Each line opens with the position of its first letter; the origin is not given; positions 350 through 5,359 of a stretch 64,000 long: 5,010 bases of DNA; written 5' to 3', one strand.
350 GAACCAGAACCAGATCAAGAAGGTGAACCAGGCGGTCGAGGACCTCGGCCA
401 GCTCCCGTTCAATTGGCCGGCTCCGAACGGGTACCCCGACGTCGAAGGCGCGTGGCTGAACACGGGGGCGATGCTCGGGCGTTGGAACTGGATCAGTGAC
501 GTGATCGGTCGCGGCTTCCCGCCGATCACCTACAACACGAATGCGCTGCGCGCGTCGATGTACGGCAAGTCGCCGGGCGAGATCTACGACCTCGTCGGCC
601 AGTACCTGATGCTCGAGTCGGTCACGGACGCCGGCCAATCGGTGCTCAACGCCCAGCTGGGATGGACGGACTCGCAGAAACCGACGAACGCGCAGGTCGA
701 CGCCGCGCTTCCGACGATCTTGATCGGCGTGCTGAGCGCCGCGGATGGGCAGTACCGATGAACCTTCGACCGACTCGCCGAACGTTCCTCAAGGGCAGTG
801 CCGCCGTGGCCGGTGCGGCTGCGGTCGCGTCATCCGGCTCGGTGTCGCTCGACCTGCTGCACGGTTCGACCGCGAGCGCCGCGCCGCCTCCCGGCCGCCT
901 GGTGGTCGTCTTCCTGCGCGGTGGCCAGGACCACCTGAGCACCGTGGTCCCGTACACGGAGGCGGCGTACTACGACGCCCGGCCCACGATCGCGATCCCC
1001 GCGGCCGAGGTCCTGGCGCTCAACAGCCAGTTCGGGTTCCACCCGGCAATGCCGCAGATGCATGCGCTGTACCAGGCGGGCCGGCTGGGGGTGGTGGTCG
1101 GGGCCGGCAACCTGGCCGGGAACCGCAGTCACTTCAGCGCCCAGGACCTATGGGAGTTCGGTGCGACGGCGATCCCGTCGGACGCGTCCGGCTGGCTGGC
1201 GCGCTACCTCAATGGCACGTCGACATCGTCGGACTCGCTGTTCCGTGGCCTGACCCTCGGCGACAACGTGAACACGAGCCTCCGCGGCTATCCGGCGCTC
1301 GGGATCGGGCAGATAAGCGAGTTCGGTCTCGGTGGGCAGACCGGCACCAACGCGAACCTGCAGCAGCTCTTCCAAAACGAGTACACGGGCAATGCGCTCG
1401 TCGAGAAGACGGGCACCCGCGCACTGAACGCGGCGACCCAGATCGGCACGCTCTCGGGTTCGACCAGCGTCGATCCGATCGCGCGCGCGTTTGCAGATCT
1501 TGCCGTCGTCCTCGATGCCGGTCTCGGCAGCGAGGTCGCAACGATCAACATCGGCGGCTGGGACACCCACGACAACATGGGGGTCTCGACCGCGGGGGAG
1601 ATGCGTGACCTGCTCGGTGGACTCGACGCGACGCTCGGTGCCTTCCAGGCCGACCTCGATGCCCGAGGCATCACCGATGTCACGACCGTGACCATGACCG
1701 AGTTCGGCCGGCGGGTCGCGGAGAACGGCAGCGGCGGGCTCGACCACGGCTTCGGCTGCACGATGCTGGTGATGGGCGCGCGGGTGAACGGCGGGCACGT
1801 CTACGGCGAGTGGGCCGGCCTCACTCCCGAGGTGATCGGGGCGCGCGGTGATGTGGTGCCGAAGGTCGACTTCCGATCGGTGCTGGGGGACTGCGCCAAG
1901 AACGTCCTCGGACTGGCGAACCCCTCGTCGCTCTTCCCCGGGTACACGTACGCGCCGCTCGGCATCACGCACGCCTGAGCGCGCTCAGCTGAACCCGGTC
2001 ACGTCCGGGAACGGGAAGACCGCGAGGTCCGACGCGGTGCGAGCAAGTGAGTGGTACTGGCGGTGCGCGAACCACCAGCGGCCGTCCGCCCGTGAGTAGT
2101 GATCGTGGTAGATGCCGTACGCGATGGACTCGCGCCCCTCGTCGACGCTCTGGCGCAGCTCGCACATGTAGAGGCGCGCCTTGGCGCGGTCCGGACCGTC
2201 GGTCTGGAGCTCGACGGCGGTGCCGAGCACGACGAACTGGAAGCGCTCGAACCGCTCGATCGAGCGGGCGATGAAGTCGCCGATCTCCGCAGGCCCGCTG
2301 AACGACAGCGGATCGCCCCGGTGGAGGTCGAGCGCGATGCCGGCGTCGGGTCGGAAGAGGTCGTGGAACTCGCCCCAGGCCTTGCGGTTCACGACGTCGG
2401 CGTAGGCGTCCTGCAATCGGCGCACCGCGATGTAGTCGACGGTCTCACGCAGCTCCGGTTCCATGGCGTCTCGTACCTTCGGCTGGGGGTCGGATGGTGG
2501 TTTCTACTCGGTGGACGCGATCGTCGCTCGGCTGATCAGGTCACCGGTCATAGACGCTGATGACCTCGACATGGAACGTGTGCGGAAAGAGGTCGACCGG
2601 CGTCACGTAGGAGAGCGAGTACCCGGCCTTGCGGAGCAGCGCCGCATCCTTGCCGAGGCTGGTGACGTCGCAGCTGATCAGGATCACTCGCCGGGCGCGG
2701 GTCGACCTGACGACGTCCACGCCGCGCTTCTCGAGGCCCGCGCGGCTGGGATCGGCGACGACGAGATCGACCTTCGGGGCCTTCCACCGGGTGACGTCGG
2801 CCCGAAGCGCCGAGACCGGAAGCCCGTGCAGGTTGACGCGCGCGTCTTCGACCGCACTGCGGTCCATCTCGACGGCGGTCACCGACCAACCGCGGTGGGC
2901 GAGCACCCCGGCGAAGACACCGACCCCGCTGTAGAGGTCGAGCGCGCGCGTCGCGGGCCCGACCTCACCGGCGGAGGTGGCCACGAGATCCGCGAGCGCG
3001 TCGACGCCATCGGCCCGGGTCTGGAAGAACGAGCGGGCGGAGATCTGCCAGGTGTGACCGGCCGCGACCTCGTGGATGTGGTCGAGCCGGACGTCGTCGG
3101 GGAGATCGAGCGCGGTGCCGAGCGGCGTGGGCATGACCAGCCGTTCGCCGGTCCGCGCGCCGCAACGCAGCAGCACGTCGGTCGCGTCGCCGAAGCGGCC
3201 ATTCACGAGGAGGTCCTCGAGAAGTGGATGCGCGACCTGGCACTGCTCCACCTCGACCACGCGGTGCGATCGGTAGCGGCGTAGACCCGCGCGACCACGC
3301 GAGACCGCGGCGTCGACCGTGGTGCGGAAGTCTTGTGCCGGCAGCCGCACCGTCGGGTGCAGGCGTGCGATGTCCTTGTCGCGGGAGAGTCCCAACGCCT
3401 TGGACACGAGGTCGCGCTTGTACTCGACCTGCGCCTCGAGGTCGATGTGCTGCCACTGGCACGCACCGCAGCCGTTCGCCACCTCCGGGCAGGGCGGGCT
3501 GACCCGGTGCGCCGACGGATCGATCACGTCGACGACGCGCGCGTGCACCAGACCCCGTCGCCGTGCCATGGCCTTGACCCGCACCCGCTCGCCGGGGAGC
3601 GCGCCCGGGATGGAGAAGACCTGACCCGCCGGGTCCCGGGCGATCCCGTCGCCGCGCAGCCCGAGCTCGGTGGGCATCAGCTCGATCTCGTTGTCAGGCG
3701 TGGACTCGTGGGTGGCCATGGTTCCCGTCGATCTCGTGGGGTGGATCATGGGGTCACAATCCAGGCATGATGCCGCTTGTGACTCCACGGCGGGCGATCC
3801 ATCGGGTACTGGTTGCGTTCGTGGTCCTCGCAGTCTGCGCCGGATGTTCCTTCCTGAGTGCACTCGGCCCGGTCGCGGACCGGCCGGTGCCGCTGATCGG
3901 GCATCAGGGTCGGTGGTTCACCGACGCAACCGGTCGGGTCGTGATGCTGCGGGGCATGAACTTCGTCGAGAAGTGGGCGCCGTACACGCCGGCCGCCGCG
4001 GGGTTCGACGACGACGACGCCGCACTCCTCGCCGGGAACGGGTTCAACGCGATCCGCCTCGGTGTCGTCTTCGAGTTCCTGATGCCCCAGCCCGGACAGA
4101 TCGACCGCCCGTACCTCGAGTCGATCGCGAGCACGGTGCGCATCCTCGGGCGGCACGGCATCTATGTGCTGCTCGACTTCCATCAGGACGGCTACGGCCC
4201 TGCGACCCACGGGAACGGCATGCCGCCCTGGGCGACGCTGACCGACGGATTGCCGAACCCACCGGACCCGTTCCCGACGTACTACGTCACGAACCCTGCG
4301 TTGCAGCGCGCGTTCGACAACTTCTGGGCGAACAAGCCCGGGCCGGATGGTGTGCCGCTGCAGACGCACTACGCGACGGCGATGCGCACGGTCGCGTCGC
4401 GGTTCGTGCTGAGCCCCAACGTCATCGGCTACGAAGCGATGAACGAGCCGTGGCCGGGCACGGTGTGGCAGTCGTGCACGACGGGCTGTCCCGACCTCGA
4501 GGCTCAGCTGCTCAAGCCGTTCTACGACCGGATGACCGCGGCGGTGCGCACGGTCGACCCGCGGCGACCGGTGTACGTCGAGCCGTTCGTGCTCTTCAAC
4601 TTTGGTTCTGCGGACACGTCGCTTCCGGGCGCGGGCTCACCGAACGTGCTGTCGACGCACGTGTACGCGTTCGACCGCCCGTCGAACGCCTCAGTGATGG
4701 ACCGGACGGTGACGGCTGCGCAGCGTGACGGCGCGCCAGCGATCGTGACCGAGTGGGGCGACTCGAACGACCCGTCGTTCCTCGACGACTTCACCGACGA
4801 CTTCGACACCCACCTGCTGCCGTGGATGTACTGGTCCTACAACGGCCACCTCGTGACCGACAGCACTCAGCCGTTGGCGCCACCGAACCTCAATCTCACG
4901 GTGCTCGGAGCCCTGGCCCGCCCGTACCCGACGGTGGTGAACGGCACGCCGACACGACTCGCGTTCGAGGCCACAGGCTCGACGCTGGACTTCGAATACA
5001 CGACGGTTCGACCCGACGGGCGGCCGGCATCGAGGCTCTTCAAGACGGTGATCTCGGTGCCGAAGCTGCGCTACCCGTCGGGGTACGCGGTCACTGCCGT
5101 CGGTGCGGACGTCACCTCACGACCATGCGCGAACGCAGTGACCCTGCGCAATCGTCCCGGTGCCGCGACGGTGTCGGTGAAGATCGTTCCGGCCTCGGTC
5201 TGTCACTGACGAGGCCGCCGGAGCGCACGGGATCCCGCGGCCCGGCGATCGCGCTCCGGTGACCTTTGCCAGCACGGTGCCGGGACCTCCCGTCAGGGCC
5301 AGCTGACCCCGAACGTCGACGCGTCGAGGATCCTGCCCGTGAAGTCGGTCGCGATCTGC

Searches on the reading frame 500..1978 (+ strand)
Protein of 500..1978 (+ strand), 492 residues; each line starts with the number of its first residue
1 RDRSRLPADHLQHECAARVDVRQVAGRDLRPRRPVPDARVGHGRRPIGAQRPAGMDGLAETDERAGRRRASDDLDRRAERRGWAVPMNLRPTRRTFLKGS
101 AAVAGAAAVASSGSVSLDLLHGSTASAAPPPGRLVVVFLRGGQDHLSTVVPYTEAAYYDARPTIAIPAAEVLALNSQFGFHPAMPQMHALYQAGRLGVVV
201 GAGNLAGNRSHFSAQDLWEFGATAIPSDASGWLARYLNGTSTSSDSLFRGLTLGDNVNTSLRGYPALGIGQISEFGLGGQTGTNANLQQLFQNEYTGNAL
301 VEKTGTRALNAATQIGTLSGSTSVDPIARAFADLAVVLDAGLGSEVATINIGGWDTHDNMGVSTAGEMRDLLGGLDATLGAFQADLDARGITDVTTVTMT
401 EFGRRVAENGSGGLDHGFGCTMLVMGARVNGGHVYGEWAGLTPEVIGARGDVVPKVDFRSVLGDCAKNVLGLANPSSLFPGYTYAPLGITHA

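Call 87: search_protein_families(library=pfam, proteins=[window:500-1978:+], max_evalue=0.00001)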
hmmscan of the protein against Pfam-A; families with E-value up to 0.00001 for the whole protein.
window:500-1978:+ (492 aa): 1 family
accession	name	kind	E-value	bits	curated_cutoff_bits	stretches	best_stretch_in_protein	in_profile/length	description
PF07394.17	DUF1501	-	1.6e-29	103.7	27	1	133-444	3-342/390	Protein of unknown function (DUF1501)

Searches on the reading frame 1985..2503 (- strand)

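Call 87: search_protein_families(library=pfam, proteins=[window:1985-2503:-], max_evalue=0.00001)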
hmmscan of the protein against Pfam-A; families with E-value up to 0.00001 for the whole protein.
window:1985-2503:- (172 aa): 1 family
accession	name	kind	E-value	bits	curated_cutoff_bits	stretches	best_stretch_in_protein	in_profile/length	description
PF13577.12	SnoaL_4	-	8.3e-19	68.3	24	1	22-148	4-125/126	SnoaL-like domain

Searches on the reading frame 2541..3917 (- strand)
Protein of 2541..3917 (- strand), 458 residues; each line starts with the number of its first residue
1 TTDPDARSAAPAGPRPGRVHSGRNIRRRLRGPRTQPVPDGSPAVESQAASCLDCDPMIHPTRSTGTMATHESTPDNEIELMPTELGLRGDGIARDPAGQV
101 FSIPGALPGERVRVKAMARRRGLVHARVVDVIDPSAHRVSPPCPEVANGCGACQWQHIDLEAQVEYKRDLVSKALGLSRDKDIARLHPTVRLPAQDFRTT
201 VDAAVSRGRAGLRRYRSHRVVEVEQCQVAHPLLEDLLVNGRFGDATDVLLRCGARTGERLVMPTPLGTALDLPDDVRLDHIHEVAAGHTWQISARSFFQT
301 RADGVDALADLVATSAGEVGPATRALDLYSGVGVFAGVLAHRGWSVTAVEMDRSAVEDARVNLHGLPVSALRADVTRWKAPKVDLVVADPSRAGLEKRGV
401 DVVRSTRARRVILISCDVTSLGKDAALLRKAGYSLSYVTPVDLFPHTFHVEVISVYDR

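Call 87: search_protein_families(library=pfam, proteins=[window:2541-3917:-], max_evalue=0.00001)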
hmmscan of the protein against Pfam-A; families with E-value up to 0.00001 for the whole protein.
window:2541-3917:- (458 aa): 1 family
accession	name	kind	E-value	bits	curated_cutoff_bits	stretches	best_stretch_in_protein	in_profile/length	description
PF05958.17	tRNA_U5-meth_tr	-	3.4e-08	33.3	23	0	382-452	283-350/357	tRNA (Uracil-5-)-methyltransferase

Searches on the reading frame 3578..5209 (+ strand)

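Call 87: search_protein_families(library=pfam, proteins=[window:3578-5209:+], max_evalue=0.00001)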
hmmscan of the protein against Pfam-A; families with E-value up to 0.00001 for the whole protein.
window:3578-5209:+ (543 aa): 2 families
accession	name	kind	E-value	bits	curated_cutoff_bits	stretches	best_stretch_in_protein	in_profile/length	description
PF00150.24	Cellulase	-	3e-22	79.8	23.5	1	116-423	2-270/272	Cellulase (glycosyl hydrolase family 5)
PF18564.7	Glyco_hydro_5_C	-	2.2e-11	44.5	22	1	448-534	1-85/87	Glycoside hydrolase family 5 C-terminal domain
